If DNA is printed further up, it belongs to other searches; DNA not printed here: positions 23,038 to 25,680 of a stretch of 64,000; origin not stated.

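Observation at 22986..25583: Acyltransferase plus alpha/beta-hydrolase fusion (780 aa) and overlapping 74 aa ORF immediately upstream of phoB-phoR: candidate phosphate-starvation lipid-remodelling enzyme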

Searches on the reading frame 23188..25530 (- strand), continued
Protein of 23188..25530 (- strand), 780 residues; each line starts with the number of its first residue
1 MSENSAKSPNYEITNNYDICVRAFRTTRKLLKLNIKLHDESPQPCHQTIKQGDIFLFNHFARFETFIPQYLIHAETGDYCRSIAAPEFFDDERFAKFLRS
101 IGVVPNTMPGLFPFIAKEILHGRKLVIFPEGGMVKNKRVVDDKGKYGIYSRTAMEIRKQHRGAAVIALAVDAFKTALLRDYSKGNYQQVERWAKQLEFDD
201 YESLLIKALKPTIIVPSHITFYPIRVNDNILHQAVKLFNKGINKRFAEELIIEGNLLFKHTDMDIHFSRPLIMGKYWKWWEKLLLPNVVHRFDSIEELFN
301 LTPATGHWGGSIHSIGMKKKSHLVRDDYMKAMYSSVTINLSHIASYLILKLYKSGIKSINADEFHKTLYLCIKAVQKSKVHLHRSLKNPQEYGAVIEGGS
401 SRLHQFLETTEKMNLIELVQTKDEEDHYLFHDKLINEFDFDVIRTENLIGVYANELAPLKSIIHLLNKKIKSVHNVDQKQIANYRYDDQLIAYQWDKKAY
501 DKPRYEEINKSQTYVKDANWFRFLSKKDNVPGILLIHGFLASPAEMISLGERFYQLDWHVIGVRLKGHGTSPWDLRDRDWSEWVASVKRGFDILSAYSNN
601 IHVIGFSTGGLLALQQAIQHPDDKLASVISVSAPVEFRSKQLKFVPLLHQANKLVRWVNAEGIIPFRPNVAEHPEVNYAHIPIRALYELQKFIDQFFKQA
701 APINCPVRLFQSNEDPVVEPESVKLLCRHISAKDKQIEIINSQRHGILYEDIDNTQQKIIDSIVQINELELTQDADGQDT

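Call 6: search_solved_structures(query=window:23188-25530:-, max_evalue=1, show_alignments=2)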
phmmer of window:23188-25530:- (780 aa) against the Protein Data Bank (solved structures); distinct sequences matched with E-value up to 1: 39.
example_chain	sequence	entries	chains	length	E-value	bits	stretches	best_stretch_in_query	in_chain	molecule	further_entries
5xks_A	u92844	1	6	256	1.1e-28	103.1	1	515-763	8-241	Thermostable monoacylglycerol lipase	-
7e0n_A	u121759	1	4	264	1.5e-26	96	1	515-764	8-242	Thermostable monoacylglycerol lipase,Lipase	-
4lhe_A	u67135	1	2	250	4.6e-24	87.8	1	530-746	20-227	Thermostable monoacylglycerol lipase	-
3rli_A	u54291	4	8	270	5.2e-24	87.6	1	529-746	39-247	Thermostable monoacylglycerol lipase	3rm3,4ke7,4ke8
4ke9_A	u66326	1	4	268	5.9e-24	87.4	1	530-746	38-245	Thermostable monoacylglycerol lipase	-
7e04_A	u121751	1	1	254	2.2e-23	85.6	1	528-763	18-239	Lipase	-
4ke6_A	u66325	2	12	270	2.6e-23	85.3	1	529-746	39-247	Thermostable monoacylglycerol lipase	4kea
4fbl_A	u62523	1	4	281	3.4e-15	58.5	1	532-759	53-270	LipS lipolytic enzyme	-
4fbm_A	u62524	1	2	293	3.5e-15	58.4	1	532-760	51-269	LipS lipolytic enzyme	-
1tqh_A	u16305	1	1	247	2.1e-12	49.2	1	532-750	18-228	Carboxylesterase precursor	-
6nkg_A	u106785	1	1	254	3.4e-12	48.6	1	529-758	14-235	Lip_vut5, C4L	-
1r1d_A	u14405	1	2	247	5.7e-12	47.8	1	532-750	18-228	Carboxylesterase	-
8ilt_A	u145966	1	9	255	1.5e-11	46.4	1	532-750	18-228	Carboxylesterase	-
8hea_A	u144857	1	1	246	3.5e-11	45.2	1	532-750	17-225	Thermostable carboxylesterase Est30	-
8ftp_A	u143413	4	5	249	5.3e-11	44.6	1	531-767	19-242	Alpha/beta fold hydrolase | Fluorophosphonate-binding serine hydrolase H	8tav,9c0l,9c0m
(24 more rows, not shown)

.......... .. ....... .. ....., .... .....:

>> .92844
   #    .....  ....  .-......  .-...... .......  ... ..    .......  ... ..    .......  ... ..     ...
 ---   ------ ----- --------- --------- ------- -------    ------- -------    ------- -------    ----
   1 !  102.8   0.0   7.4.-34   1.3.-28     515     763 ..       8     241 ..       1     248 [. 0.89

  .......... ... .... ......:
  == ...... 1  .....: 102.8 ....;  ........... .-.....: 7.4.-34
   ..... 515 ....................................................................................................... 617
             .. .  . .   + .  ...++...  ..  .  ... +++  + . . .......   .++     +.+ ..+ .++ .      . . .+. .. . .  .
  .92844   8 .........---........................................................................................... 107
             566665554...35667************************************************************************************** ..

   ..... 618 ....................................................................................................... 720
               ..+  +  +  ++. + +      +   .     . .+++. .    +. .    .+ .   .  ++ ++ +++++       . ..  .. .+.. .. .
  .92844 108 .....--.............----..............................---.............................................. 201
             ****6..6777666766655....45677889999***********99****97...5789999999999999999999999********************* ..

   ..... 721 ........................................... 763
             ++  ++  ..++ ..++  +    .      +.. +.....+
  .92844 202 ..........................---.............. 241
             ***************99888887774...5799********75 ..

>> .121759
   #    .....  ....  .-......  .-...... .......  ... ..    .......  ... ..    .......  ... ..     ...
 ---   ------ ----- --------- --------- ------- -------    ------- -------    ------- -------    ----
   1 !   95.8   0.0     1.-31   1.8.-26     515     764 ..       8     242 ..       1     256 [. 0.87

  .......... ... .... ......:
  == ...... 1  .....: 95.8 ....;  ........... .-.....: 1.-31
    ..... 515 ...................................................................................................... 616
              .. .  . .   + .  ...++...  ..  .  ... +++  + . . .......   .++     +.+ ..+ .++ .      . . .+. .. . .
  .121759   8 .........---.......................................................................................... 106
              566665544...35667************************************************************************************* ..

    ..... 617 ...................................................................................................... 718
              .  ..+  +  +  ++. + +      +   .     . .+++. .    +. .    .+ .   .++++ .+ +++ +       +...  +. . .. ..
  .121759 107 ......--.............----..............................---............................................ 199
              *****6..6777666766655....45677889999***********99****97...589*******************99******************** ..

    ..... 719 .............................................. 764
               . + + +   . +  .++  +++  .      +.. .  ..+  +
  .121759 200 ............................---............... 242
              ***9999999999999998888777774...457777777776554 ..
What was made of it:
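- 23236..23958 (-): Alpha/beta hydrolase domain (about aa 525-765) of the monoacylglycerol lipase / Est30 type. PDB sequence match to thermostable MGL 5xks, E 1e-28 (call 6).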

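Call 7: find_related_loci(query=window:23188-25530:-, collection=genome_contigs, flank=6000)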
Query window:23188-25530:- (780 aa) in genome_contigs; peptide patterns used: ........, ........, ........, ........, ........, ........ (x = any residue, [..] = any of these).
45 stretches matched a pattern; 5 encode a relative of the query (tblastn E <= 1e-3); 5 distinct loci.
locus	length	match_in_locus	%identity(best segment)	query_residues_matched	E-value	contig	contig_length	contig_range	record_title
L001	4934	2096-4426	80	1-777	0e+0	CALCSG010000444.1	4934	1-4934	MAG TPA_asm: uncultured Gammaproteobacteria bacterium isolate ERR2206791_bin.50_CONCOCT_v1.1_MAG genome assembly, contig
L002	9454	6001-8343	76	1-780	0e+0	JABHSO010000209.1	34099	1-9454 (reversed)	MAG: Gammaproteobacteria bacterium isolate SI039_bin4 k141_1440060, whole genome shotgun sequence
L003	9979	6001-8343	76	1-780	0e+0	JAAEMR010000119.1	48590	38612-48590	MAG: Gammaproteobacteria bacterium isolate Bse_11 BseG_CONTIG1350166, whole genome shotgun sequence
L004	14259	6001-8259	61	7-763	0e+0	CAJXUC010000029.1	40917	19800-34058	MAG TPA_asm: uncultured Gammaproteobacteria bacterium isolate SRR3933286_bin.3_MetaBAT_v2.12.1_MAG genome assembly, cont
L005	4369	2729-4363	60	7-555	0e+0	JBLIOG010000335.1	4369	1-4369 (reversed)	MAG: Gammaproteobacteria bacterium isolate 3300053785_167 Ga0535658_0067977, whole genome shotgun sequence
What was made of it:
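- Tried and rejected: The genome_contigs scan returned only 5 uncultured MAGs (call 7), so the organism cannot be named more precisely than an uncultured marine gammaproteobacterium.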

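Call 20: find_encoding_contigs(protein=P0051, flank=8000, max_places=2)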
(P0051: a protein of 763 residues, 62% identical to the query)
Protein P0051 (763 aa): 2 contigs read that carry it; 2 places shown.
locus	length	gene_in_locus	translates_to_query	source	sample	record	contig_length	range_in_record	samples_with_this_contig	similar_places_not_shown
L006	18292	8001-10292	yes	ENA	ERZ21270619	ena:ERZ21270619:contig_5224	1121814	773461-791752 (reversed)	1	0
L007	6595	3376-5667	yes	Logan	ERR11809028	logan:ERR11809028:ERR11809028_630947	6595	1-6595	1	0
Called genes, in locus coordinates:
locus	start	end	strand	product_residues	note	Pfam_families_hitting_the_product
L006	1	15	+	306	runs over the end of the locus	PF00850:Hist_deacetyl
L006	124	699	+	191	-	PF00578:AhpC-TSA, PF08534:Redoxin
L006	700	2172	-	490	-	PF13487:HD_5, PF01966:HD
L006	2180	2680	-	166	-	PF00009:GTP_EFTU (faint), PF00025:Arf, PF00071:Ras, PF01926:MMR_HSR1 (weak), PF08477:Roc, PF03029:ATP_bind_1 (faint)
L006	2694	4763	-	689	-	PF00691:OmpA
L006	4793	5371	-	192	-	PF01442:Apolipoprotein (faint)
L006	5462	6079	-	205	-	-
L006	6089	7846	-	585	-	PF00092:VWA, PF13519:VWA_2 (weak)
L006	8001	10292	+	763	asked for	PF12146:Hydrolase_4, PF00561:Abhydrolase_1, PF12697:Abhydrolase_6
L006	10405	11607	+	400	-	PF00990:GGDEF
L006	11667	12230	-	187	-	PF14803:Zn_ribbon_Nudix, PF00293:NUDIX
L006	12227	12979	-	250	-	PF01048:PNP_UDP_1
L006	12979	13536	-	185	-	PF00156:Pribosyltran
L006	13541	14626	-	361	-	PF21088:MS_channel_1st, PF00924:MS_channel_2nd, PF21082:MS_channel_3rd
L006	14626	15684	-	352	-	PF00933:Glyco_hydro_3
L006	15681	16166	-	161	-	PF02542:YgbB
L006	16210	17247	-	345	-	PF02628:COX15-CtaA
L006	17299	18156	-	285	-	PF01435:Peptidase_M48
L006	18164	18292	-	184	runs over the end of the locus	-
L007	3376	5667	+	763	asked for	PF12146:Hydrolase_4, PF00561:Abhydrolase_1, PF12697:Abhydrolase_6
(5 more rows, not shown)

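Call 21: find_encoding_contigs(protein=P0031, flank=8000, max_places=2)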
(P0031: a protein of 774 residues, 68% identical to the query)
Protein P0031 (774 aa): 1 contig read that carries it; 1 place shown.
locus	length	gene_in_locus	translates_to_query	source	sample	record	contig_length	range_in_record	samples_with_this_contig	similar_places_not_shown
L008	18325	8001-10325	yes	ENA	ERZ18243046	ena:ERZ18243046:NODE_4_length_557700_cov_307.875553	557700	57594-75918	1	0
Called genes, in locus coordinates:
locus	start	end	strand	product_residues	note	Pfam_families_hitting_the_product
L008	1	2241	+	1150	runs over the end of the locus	PF17757:UvrB_inter, PF21132:MFD_D3, PF00176:SNF2-rel_dom (weak), PF02559:CarD_TRCF_RID, PF00270:DEAD, PF04851:ResIII, PF00271:Helicase_C, PF03461:TRCF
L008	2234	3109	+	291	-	PF10972:CsiV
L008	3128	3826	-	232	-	-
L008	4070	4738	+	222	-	PF08239:SH3_3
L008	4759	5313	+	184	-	PF00578:AhpC-TSA, PF08534:Redoxin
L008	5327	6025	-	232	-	-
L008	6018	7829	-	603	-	PF00092:VWA, PF13519:VWA_2 (weak), PF23560:GBD_Hemicentin (weak)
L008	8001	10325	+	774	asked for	PF00561:Abhydrolase_1, PF12146:Hydrolase_4, PF12697:Abhydrolase_6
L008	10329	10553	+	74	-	-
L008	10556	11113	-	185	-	PF14803:Zn_ribbon_Nudix, PF00293:NUDIX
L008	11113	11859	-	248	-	PF00702:Hydrolase, PF12710:HAD (weak), PF13419:HAD_2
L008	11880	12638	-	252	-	PF01048:PNP_UDP_1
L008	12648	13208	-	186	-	PF00156:Pribosyltran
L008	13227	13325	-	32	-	-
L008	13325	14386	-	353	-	PF00933:Glyco_hydro_3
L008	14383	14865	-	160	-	PF02542:YgbB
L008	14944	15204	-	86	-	-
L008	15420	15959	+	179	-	-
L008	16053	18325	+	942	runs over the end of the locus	PF00311:PEPcase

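Call 22: find_encoding_contigs(protein=P0001, flank=10000, max_places=2)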
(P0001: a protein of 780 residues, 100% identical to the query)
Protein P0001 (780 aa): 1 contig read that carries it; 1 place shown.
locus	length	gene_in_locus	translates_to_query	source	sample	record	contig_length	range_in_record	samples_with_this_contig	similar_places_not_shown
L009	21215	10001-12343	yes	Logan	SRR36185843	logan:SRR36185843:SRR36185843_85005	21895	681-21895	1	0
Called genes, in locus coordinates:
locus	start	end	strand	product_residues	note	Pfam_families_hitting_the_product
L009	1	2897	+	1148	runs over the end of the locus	PF17757:UvrB_inter, PF21132:MFD_D3, PF02559:CarD_TRCF_RID, PF00270:DEAD, PF04851:ResIII, PF00271:Helicase_C, PF03461:TRCF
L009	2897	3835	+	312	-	PF10972:CsiV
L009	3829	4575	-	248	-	-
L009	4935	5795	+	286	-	-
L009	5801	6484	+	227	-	PF08239:SH3_3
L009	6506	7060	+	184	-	PF00578:AhpC-TSA, PF08534:Redoxin, PF13098:Thioredoxin_2 (weak), PF13905:Thioredoxin_8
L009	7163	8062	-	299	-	-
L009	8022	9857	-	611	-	PF00092:VWA, PF13519:VWA_2, PF13768:VWA_3 (weak), PF23560:GBD_Hemicentin (weak)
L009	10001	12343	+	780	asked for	PF00561:Abhydrolase_1, PF12146:Hydrolase_4, PF12697:Abhydrolase_6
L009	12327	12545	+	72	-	-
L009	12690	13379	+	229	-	PF00072:Response_reg, PF00486:Trans_reg_C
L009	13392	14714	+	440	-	PF11808:PhoR, PF00512:HisKA, PF02518:HATPase_c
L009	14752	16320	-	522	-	PF01384:PHO4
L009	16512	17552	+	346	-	PF12849:PBP_like_2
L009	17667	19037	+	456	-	PF12501:DUF3708, PF00528:BPD_transp_1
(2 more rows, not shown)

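Call 27: search_protein_families(library=pfam, alignment_id=A1, max_evalue=0.01)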
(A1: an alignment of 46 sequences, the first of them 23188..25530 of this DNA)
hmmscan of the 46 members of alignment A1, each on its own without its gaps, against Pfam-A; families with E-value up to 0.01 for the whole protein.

A. member 1, window:23188-25530:- (780 aa): 5 families
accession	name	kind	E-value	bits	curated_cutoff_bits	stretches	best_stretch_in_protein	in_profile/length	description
PF12146.15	Hydrolase_4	-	5.7e-21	75.3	27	1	533-750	7-237/239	Serine aminopeptidase, S33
PF00561.26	Abhydrolase_1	-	2.3e-10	41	25.8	1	533-647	3-119/245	alpha/beta hydrolase fold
PF12697.13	Abhydrolase_6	-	7.9e-09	36.9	26.3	1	533-672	1-132/217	Alpha/beta hydrolase family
PF01553.26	Acyltransferase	-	0.0012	19.1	23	1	50-167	13-119/132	Acyltransferase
PF02230.22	Abhydrolase_2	-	0.0024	18.2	23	1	597-634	103-139/217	Phospholipase/Carboxylesterase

B. families by the number of members that match (of 46 scanned): 16 families
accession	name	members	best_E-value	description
PF12146.15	Hydrolase_4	46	6e-23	Serine aminopeptidase, S33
PF12697.13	Abhydrolase_6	46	8.7e-16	Alpha/beta hydrolase family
PF00561.26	Abhydrolase_1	46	2.1e-15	alpha/beta hydrolase fold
PF01553.26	Acyltransferase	29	2.3e-05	Acyltransferase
PF12740.14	PETase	20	4.1e-05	PET hydrolase-like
PF02089.21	Palm_thioest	14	0.00012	Palmitoyl protein thioesterase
PF07819.20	PGAP1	14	0.00016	PGAP1-like alpha/beta domain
PF02230.22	Abhydrolase_2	14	0.00019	Phospholipase/Carboxylesterase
PF01738.24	DLH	12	3.9e-06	Dienelactone hydrolase family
PF20434.5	BD-FAE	6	0.00011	BD-FAE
PF03959.19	FSH1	6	0.00037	Serine hydrolase (FSH1)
PF01764.32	Lipase_3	2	0.0025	Lipase (class 3)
PF00756.26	Esterase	2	0.0058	Putative esterase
PF10142.15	PhoPQ_related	1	0.0013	PhoPQ-activated pathogenicity-related protein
PF08840.17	BAAT_C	1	0.0029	BAAT / Acyl-CoA thioester hydrolase C terminal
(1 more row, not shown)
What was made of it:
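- On LPLAT/GPAT acyltransferase superfamily (Pfam PF01553 clan): 29 of 46 close homologues hit at E<=0.01 (call 27).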

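Call 28: search_solved_structures(query=A1, max_evalue=10, show_alignments=0)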
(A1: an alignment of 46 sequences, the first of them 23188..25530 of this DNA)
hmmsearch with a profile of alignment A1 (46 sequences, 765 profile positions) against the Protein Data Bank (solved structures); distinct sequences matched with E-value up to 10: 111 (the best 60 are shown).
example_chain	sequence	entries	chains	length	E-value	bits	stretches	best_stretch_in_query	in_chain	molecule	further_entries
5xks_A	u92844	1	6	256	3.4e-32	114.8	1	527-759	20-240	Thermostable monoacylglycerol lipase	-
7e0n_A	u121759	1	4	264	4.7e-31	111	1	527-756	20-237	Thermostable monoacylglycerol lipase,Lipase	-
4lhe_A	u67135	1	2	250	5.1e-29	104.3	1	528-743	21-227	Thermostable monoacylglycerol lipase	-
3rli_A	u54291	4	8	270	6.2e-29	104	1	528-743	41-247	Thermostable monoacylglycerol lipase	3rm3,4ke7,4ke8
4ke9_A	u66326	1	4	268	6.4e-29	103.9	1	528-743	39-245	Thermostable monoacylglycerol lipase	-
7e04_A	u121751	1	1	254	2.1e-28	102.2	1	528-756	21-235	Lipase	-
4ke6_A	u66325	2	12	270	4e-28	101.3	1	528-743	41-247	Thermostable monoacylglycerol lipase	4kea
1tqh_A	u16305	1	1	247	1.1e-23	86.7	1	527-760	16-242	Carboxylesterase precursor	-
6nkg_A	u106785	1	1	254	3.3e-23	85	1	527-753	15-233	Lip_vut5, C4L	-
1r1d_A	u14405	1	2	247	4.9e-23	84.5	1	527-760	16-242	Carboxylesterase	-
8ilt_A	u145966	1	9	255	3.4e-22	81.7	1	527-760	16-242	Carboxylesterase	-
9jux_A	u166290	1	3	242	1.1e-21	80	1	527-758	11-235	Carboxylesterase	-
4diu_A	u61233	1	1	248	5.9e-21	77.6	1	527-760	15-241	Engineered Protein PF00326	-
8hea_A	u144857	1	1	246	7.3e-21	77.3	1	527-752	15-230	Thermostable carboxylesterase Est30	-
8ftp_A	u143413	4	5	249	1.2e-16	63.4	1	526-760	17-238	Alpha/beta fold hydrolase | Fluorophosphonate-binding serine hydrolase H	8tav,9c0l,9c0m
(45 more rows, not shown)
